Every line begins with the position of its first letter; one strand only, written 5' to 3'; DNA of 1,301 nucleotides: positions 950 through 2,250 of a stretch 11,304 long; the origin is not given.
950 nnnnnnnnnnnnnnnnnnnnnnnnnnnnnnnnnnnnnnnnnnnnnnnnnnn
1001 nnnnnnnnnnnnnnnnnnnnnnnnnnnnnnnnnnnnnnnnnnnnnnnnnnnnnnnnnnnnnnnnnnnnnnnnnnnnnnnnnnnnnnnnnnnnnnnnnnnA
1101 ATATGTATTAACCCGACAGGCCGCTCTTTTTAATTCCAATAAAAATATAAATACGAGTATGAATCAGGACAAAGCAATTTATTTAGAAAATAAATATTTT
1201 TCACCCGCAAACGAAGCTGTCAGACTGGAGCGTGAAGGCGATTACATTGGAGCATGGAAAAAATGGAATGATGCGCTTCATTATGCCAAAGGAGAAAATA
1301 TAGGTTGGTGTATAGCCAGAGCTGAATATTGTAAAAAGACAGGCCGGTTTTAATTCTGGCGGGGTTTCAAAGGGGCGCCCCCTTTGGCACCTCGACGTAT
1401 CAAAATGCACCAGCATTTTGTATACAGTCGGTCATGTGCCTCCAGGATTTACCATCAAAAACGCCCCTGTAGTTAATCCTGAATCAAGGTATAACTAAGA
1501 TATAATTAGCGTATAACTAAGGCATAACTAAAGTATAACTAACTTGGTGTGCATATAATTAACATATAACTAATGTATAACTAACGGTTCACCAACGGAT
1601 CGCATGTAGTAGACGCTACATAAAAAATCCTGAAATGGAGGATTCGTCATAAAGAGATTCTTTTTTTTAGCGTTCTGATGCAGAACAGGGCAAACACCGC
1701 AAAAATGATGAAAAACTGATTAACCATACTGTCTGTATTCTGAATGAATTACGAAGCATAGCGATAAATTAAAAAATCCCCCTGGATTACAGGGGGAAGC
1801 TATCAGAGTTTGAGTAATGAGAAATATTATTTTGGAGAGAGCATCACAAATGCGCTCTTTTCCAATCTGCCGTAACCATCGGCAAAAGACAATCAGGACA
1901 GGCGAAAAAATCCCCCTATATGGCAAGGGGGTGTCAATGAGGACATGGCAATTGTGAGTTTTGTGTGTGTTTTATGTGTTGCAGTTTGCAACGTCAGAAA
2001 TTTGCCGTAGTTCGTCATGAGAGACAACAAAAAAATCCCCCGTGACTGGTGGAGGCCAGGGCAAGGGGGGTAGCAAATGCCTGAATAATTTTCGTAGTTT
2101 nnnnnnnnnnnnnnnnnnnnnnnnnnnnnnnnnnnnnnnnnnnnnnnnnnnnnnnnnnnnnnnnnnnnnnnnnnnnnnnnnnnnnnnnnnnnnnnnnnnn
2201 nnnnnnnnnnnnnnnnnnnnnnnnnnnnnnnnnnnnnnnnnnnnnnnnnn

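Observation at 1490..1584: Eight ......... repeats phased at 11 bp, with no partner gene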

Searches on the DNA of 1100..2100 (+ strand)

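Call 4: search_dna_similar(query=window:1100-2100:+, collection=plasmids, mode=near, max_rows=30)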
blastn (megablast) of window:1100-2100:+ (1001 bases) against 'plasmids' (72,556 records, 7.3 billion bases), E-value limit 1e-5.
Records with a match: 33; places in all: 42; records where one place covers at least 80% of the query: 26.
Best place of each record, by identity: >=99% 2; 95-99% 15; 90-95% 16.
By first word of the organism name: Escherichia 33.
By predicted mobility (MOB-suite, as given by PLSDB): mobilizable 25; conjugative 8.
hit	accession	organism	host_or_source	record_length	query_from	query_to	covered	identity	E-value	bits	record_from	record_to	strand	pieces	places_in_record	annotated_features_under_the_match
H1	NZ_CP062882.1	Escherichia coli O157:H16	Sus scrofa domesticus,feces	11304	1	1001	100%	99.9%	0e+0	1844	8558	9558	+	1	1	ANR family transcriptional regulator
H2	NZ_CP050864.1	Escherichia coli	Homo sapiens,colonoscopy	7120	1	1001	100%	95.7%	0e+0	1602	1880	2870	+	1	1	ANR family transcriptional regulator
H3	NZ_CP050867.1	Escherichia coli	Homo sapiens,colonoscopy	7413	1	1001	100%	95.7%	0e+0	1602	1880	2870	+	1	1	ANR family transcriptional regulator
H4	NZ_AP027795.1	Escherichia coli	-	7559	1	1001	100%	95.0%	0e+0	1561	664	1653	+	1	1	ANR family transcriptional regulator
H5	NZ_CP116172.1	Escherichia coli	whole organism,ICU patient rectal swab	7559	1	1001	100%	95.0%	0e+0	1561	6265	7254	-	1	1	ANR family transcriptional regulator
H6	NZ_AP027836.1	Escherichia coli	Homo sapiens,whole organism,feces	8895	1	1001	100%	95.0%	0e+0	1561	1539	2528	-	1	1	ANR family transcriptional regulator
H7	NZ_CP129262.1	Escherichia coli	Homo sapiens,anal swab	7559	1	1001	100%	94.9%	0e+0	1555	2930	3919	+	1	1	ANR family transcriptional regulator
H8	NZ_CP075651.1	Escherichia coli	Homo sapiens,stool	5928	1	1001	98%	96.2%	0e+0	1604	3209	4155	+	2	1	ANR family transcriptional regulator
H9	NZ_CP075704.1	Escherichia coli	Homo sapiens,stool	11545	1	1001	97%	95.4%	0e+0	1545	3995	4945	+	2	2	ANR family transcriptional regulator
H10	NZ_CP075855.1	Escherichia coli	Homo sapiens,stool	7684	1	1001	97%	95.0%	0e+0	1523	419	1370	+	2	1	ANR family transcriptional regulator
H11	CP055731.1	Escherichia coli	culture,Pooled pig faecal samples ...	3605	1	1001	97%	94.4%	0e+0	1493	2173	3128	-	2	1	ANR family transcriptional regulator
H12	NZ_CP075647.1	Escherichia coli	Homo sapiens,stool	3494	1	1001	100%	90.3%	0e+0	1315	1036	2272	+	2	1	ANR family transcriptional regulator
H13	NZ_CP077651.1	Escherichia coli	Homo sapiens,diarrhea from outbreaks of ...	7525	1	1001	85%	97.4%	0e+0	1451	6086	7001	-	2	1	ANR family transcriptional regulator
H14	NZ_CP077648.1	Escherichia coli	Homo sapiens,outbreaks of food poisoning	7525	1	1001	85%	97.4%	0e+0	1451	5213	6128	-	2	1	ANR family transcriptional regulator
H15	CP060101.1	Escherichia coli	Homo sapiens,cell culture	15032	1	1001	85%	97.4%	0e+0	1451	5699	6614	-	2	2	ANR family transcriptional regulator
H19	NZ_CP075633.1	Escherichia coli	Homo sapiens,stool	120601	1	1001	87%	94.3%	2e-170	1333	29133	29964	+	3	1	ANR family transcriptional regulator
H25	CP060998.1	Escherichia coli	Sheep,cell culture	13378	1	1001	83%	97.7%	0e+0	1446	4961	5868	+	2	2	ANR family transcriptional regulator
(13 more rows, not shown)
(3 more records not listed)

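Call 10: get_annotated_region(hit=H19, flank=8000)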
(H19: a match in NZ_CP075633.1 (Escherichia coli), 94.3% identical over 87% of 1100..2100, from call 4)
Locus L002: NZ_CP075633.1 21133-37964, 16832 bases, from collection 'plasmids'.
description: Escherichia coli strain 2018-166 plasmid pSTEC2018_166-a, complete sequence
organism: Escherichia coli (NCBI taxid 562)
taxonomy: Bacteria; Pseudomonadota; Gammaproteobacteria; Enterobacterales; Enterobacteriaceae; Escherichia; Escherichia coli
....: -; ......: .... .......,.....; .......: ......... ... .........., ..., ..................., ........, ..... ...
typing (MOB-suite, as given by PLSDB): conjugative; replicon ColRNAI_rep_cluster_1857,IncFIA,IncFIC,IncFII; relaxase MOBF; mating-pair formation MPF_F
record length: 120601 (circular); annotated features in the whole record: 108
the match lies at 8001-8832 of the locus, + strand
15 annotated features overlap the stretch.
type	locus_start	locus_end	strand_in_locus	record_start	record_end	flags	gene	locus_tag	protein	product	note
CDS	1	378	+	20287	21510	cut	-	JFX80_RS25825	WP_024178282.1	aminotransferase class I/II-fold pyridoxal phosphate-dependent enzyme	GO:0009058 - biosynthetic process [Evidence IEA]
CDS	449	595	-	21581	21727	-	-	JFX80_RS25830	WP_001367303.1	hypothetical protein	-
CDS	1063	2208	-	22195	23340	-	-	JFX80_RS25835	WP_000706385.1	glycerate kinase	-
CDS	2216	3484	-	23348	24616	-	-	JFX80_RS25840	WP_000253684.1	SLC13 family permease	GO:0055085 - transmembrane transport [Evidence IEA]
CDS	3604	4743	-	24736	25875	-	-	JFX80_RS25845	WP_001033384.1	sugar diacid recognition domain-containing protein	-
CDS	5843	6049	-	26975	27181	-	-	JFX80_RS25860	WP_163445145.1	hypothetical protein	-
CDS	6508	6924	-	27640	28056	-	-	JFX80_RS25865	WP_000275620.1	type II toxin-antitoxin system VapC family toxin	-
CDS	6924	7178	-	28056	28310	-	-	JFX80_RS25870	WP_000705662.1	type II toxin-antitoxin system prevent-host-death family antitoxin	GO:0008219 - cell death [Evidence IEA]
CDS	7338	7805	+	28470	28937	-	-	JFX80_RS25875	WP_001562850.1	hypothetical protein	-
CDS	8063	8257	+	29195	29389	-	-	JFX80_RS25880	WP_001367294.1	ANR family transcriptional regulator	-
CDS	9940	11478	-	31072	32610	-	-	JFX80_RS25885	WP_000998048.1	IS66-like element ISEc8 family transposase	-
CDS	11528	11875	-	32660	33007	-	tnpB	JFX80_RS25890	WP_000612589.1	IS66 family insertion sequence element accessory protein TnpB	-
CDS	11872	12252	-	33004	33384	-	-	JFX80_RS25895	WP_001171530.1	transposase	GO:0006313 - DNA transposition [Evidence IEA]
CDS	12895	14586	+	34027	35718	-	-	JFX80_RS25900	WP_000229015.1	DUF2235 domain-containing protein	-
CDS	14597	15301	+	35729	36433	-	-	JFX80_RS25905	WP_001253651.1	DUF2931 family protein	-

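Call 11: get_annotated_region(hit=H12, flank=3000)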
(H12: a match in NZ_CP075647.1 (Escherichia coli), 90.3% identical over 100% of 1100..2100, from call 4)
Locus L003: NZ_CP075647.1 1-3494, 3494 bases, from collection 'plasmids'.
description: Escherichia coli strain S19-141 plasmid pS19_141-g, complete sequence
organism: Escherichia coli (NCBI taxid 562)
taxonomy: Bacteria; Pseudomonadota; Gammaproteobacteria; Enterobacterales; Enterobacteriaceae; Escherichia; Escherichia coli
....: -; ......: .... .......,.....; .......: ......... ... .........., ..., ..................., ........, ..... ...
typing (MOB-suite, as given by PLSDB): mobilizable
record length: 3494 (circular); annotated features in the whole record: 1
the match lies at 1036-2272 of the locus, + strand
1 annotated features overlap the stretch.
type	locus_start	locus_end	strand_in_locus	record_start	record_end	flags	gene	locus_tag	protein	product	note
CDS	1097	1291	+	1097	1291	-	-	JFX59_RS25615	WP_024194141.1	ANR family transcriptional regulator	-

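Call 12: get_annotated_region(hit=H2, flank=4000)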
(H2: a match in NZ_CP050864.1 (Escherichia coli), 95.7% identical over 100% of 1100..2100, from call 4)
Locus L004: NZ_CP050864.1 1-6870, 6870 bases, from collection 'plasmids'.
description: Escherichia coli strain 8-3-DC15 plasmid unnamed2, complete sequence
organism: Escherichia coli (NCBI taxid 562)
taxonomy: Bacteria; Pseudomonadota; Gammaproteobacteria; Enterobacterales; Enterobacteriaceae; Escherichia; Escherichia coli
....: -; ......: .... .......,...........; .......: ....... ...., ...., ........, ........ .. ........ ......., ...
typing (MOB-suite, as given by PLSDB): mobilizable; replicon ColRNAI_rep_cluster_1857
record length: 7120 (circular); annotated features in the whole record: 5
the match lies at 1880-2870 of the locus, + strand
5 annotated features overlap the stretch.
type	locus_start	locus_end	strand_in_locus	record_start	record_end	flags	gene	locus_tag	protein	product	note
CDS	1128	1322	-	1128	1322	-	-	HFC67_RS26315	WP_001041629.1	Rop family plasmid primer RNA-binding protein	-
CDS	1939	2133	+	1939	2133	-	-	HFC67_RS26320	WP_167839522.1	ANR family transcriptional regulator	-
CDS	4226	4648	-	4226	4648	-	-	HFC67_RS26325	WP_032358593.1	Exc2 family lipoprotein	-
CDS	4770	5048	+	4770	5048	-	-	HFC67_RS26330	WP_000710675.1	hypothetical protein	-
CDS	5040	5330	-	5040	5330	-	-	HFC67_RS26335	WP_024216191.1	hypothetical protein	-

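Call 14: search_rna_families(sources=[L003, L004], threshold=gathering)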
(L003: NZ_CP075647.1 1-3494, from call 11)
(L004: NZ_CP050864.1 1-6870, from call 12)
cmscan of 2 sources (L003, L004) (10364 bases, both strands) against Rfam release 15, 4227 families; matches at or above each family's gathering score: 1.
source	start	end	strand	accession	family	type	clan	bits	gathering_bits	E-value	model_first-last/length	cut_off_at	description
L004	128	229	-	RF00106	RNAI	Gene; antisense;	-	74.3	47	1.5e-12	1-102/102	no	RNAI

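Call 17: search_dna_similar(query=window:1340-1700:+, collection=plasmids, mode=distant, max_rows=60)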
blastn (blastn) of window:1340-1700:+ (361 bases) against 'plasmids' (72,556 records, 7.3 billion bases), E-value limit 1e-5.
Records with a match: 124; places in all: 139; records where one place covers at least 80% of the query: 25.
Best place of each record, by identity: >=99% 1; 90-95% 1; 80-90% 103; 60-80% 19.
By first word of the organism name: Yersinia 51; Escherichia 36; Salmonella 27; Klebsiella 6; Pantoea 2; Erwinia 1; Pseudomonas 1.
By predicted mobility (MOB-suite, as given by PLSDB): mobilizable 78; conjugative 35; non-mobilizable 11.
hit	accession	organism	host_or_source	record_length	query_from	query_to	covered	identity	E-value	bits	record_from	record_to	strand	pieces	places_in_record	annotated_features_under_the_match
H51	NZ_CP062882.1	Escherichia coli O157:H16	Sus scrofa domesticus,feces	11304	1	361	100%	100.0%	0e+0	652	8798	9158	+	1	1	ANR family transcriptional regulator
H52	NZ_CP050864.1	Escherichia coli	Homo sapiens,colonoscopy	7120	1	361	100%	89.5%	9e-135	486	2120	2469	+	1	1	ANR family transcriptional regulator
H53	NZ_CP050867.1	Escherichia coli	Homo sapiens,colonoscopy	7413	1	361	100%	89.5%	9e-135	486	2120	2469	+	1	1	ANR family transcriptional regulator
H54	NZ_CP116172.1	Escherichia coli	whole organism,ICU patient rectal swab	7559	1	361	100%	87.0%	1e-120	440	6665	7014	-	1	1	ANR family transcriptional regulator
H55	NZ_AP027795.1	Escherichia coli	-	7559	1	361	100%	87.0%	1e-120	440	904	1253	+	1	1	ANR family transcriptional regulator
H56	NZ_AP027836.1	Escherichia coli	Homo sapiens,whole organism,feces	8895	1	361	100%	87.0%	1e-120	440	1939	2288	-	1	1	ANR family transcriptional regulator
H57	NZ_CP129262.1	Escherichia coli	Homo sapiens,anal swab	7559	1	361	100%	86.7%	1e-119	435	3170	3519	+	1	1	ANR family transcriptional regulator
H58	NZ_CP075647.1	Escherichia coli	Homo sapiens,stool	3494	1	361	100%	80.1%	2e-85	323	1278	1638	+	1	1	ANR family transcriptional regulator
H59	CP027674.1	Escherichia coli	Homo sapiens,stool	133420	1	360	100%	78.5%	2e-87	330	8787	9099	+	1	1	none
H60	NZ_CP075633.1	Escherichia coli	Homo sapiens,stool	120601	1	360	100%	78.5%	2e-87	330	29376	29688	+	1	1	ANR family transcriptional regulator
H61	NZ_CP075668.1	Escherichia coli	Homo sapiens,stool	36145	1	360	100%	78.5%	2e-87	330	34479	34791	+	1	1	ANR family transcriptional regulator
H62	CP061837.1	Escherichia coli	Sheep,cell culture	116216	1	360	100%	78.5%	2e-87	330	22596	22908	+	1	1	ANR family transcriptional regulator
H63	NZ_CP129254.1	Escherichia coli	Homo sapiens,anal swab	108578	1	360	100%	78.5%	2e-87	330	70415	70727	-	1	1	ANR family transcriptional regulator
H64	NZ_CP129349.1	Escherichia coli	Homo sapiens,stool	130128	1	360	100%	78.5%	2e-87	330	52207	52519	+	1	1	ANR family transcriptional regulator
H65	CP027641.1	Escherichia coli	Homo sapiens,stool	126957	1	360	100%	78.2%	2e-86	325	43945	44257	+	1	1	none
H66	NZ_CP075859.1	Escherichia coli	Homo sapiens,stool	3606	1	361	100%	77.7%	5e-75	288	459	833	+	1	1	ANR family transcriptional regulator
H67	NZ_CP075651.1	Escherichia coli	Homo sapiens,stool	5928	1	361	100%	77.3%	1e-83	317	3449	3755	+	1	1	ANR family transcriptional regulator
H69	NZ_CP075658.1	Escherichia coli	Homo sapiens,stool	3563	1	361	100%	76.7%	2e-67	263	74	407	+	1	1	none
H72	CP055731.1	Escherichia coli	culture,Pooled pig faecal samples ...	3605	1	361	100%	75.8%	2e-73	282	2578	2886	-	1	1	ANR family transcriptional regulator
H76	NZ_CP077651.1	Escherichia coli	Homo sapiens,diarrhea from outbreaks of ...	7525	1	361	68%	87.3%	3e-58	317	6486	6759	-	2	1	ANR family transcriptional regulator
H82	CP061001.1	Escherichia coli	Sheep,cell culture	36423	17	245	63%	86.6%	1e-70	346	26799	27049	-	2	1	none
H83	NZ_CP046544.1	Escherichia coli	Homo sapiens,feces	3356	239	361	34%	94.3%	1e-45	191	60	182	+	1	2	none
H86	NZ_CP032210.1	Klebsiella pneumoniae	-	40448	20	105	24%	81.4%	2e-11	77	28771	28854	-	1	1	none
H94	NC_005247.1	Erwinia amylovora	-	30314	20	102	23%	80.0%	3e-8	67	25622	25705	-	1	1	none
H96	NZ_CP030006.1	Salmonella enterica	-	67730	22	103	23%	80.7%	7e-10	72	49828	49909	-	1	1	none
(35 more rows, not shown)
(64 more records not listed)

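Call 18: get_annotated_region(hit=H96, flank=4000)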
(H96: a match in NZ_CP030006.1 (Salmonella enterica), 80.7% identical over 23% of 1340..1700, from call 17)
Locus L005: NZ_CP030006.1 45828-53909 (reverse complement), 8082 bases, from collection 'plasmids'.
description: Salmonella enterica subsp. enterica serovar Berta strain SA20141895 plasmid pSA20141895.1, complete sequence
organism: Salmonella enterica (NCBI taxid 28142)
taxonomy: Bacteria; Pseudomonadota; Gammaproteobacteria; Enterobacterales; Enterobacteriaceae; Salmonella; Salmonella enterica
host: -; source: -; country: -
typing (MOB-suite, as given by PLSDB): conjugative; replicon IncFIC,IncFII; relaxase MOBP; mating-pair formation MPF_T
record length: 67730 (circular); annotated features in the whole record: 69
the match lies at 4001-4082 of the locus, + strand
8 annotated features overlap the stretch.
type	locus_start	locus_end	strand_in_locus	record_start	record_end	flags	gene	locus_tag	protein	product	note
CDS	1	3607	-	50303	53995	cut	-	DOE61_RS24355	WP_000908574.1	LPD7 domain-containing protein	-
CDS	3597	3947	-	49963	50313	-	-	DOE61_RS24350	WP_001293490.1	hypothetical protein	-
CDS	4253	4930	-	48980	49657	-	-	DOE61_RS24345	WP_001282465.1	hypothetical protein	-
CDS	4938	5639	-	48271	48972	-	stbB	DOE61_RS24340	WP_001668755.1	StbB family protein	-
CDS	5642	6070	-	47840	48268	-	-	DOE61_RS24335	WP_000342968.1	hypothetical protein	-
CDS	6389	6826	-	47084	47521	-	-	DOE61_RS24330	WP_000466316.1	type II toxin-antitoxin system HicB family antitoxin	-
CDS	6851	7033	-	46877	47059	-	-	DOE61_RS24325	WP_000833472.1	type II toxin-antitoxin system HicA family toxin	-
CDS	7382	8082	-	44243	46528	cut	-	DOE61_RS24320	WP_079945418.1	type IA DNA topoisomerase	GO:0006265 - DNA topological change [Evidence IEA]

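Call 19: get_annotated_region(hit=H86, flank=4000)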
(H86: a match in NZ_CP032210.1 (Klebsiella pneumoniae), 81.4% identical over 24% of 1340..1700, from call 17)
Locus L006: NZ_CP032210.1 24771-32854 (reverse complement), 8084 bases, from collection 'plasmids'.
description: Klebsiella pneumoniae strain AR_0109 plasmid unnamed4, complete sequence
organism: Klebsiella pneumoniae (NCBI taxid 573)
taxonomy: Bacteria; Pseudomonadota; Gammaproteobacteria; Enterobacterales; Enterobacteriaceae; Klebsiella; Klebsiella pneumoniae
host: -; source: -; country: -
typing (MOB-suite, as given by PLSDB): non-mobilizable; replicon rep_cluster_1367
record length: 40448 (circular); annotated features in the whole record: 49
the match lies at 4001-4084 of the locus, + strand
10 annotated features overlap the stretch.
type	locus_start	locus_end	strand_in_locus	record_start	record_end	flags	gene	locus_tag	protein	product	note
CDS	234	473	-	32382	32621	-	-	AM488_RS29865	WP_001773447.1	RepB family protein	GO:0006276 - plasmid maintenance [Evidence IEA]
CDS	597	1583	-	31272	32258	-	-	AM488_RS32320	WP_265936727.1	LPD7 domain-containing protein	-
CDS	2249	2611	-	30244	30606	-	-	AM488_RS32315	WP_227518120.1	hypothetical protein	-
CDS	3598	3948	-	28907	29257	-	mobC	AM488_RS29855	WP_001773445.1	plasmid mobilization relaxosome protein MobC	-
CDS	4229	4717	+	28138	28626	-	-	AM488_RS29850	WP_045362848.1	TraK family protein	-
CDS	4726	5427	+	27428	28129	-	stbB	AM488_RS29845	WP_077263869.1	StbB family protein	-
CDS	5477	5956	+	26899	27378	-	-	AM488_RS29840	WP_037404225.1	hypothetical protein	-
CDS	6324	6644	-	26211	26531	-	-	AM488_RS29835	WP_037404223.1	hypothetical protein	-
CDS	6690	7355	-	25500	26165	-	-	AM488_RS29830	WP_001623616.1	division plane positioning ATPase MipZ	-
CDS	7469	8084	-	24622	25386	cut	-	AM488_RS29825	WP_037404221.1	tyrosine-type recombinase/integrase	GO:0015074 - DNA integration [Evidence IEA]; GO:0006310 - DNA recombination [Evidence IEA]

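Call 20: get_annotated_region(hit=H94, flank=4000)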
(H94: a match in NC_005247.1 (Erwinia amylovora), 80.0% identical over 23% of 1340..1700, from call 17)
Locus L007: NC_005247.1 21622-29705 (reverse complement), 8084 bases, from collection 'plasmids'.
description: Erwinia amylovora plasmid pEU30, complete sequence
organism: Erwinia amylovora (NCBI taxid 552)
taxonomy: Bacteria; Pseudomonadota; Gammaproteobacteria; Enterobacterales; Erwiniaceae; Erwinia; Erwinia amylovora
host: -; source: -; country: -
typing (MOB-suite, as given by PLSDB): conjugative; replicon IncP; relaxase MOBP; mating-pair formation MPF_T
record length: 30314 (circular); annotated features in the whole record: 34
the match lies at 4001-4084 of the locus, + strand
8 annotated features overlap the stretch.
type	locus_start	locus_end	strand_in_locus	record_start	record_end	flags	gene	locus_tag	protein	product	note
CDS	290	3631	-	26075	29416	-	-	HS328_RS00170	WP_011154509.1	LPD7 domain-containing protein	-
CDS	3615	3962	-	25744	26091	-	-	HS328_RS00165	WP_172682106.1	plasmid mobilization relaxosome protein MobC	-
CDS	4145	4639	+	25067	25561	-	-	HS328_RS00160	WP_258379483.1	hypothetical protein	-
CDS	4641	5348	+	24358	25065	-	stbB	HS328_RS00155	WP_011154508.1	StbB family protein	-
CDS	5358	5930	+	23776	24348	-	-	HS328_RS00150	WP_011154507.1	hypothetical protein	-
CDS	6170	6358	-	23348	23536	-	-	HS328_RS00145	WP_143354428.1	hypothetical protein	-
CDS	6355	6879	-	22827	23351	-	-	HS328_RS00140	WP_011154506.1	single-stranded DNA-binding protein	-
CDS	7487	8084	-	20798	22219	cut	-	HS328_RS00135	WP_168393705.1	YadA-like family protein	-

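Call 24: get_annotated_region(hit=H82, flank=6000)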
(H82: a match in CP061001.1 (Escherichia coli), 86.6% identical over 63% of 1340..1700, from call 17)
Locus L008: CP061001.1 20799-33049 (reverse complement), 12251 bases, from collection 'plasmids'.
description: Escherichia coli strain STEC640 plasmid pSTEC640_4, complete sequence
organism: Escherichia coli (NCBI taxid 562)
taxonomy: Bacteria; Pseudomonadota; Gammaproteobacteria; Enterobacterales; Enterobacteriaceae; Escherichia; Escherichia coli
host: -; source: Sheep,cell culture; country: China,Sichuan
typing (MOB-suite, as given by PLSDB): non-mobilizable; replicon IncK2/Z; mating-pair formation MPF_T
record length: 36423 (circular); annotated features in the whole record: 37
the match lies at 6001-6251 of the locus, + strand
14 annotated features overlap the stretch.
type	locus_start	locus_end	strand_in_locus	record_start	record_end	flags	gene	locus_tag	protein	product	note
CDS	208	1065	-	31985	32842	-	repA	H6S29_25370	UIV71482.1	incFII family plasmid replication initiator RepA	-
CDS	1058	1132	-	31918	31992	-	tap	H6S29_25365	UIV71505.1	RepA leader peptide Tap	-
CDS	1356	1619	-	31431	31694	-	repA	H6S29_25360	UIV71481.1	replication regulatory protein RepA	-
CDS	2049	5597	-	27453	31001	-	-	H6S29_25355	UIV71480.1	relaxase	-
CDS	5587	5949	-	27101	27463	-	-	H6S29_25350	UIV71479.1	molybdopterin-guanine dinucleotide biosynthesis protein MobC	-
CDS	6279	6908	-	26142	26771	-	-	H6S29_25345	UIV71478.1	hypothetical protein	-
CDS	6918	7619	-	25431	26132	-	-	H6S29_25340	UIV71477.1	transcriptional regulator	-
CDS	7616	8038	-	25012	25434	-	-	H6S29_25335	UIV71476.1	hypothetical protein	-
CDS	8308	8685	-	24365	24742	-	-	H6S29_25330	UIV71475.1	hypothetical protein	-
CDS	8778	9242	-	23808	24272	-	-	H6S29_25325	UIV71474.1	hypothetical protein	-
CDS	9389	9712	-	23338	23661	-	-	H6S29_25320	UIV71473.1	hypothetical protein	-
CDS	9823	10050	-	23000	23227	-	-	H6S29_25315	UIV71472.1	transcriptional regulator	-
CDS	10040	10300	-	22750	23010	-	-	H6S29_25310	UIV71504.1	hypothetical protein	-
CDS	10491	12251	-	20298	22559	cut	-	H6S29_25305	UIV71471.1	DNA topoisomerase 3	-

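Call 50: get_annotated_region(hit=H66, flank=2000)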
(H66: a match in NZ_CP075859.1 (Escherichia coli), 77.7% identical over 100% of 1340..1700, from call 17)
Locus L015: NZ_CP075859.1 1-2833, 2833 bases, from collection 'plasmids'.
description: Escherichia coli strain S19-651 plasmid pS19_651-g
organism: Escherichia coli (NCBI taxid 562)
taxonomy: Bacteria; Pseudomonadota; Gammaproteobacteria; Enterobacterales; Enterobacteriaceae; Escherichia; Escherichia coli
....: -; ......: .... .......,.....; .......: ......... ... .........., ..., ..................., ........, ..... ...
typing (MOB-suite, as given by PLSDB): mobilizable
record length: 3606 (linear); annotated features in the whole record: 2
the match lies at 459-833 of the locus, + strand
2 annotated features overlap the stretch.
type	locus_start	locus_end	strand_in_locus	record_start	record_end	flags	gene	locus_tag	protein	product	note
CDS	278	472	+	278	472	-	-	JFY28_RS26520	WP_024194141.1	ANR family transcriptional regulator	-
CDS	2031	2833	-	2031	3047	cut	-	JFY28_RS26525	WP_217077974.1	protein rep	GO:0006260 - DNA replication [Evidence IEA]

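Call 51: get_annotated_region(hit=H69, flank=2000)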
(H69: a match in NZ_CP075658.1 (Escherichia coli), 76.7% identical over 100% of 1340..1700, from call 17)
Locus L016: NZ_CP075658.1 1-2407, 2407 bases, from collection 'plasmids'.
description: Escherichia coli strain STEC17-183 plasmid pSTEC17_183-f
organism: Escherichia coli (NCBI taxid 562)
taxonomy: Bacteria; Pseudomonadota; Gammaproteobacteria; Enterobacterales; Enterobacteriaceae; Escherichia; Escherichia coli
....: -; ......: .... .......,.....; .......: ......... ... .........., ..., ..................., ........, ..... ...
typing (MOB-suite, as given by PLSDB): mobilizable; replicon Col(MP18)
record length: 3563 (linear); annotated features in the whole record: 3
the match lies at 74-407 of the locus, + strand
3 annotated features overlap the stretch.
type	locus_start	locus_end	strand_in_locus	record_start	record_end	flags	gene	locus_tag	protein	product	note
CDS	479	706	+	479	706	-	-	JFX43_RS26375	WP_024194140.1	hypothetical protein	-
CDS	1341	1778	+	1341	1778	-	-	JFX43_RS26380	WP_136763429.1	hypothetical protein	-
CDS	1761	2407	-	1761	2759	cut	-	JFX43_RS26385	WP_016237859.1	protein rep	-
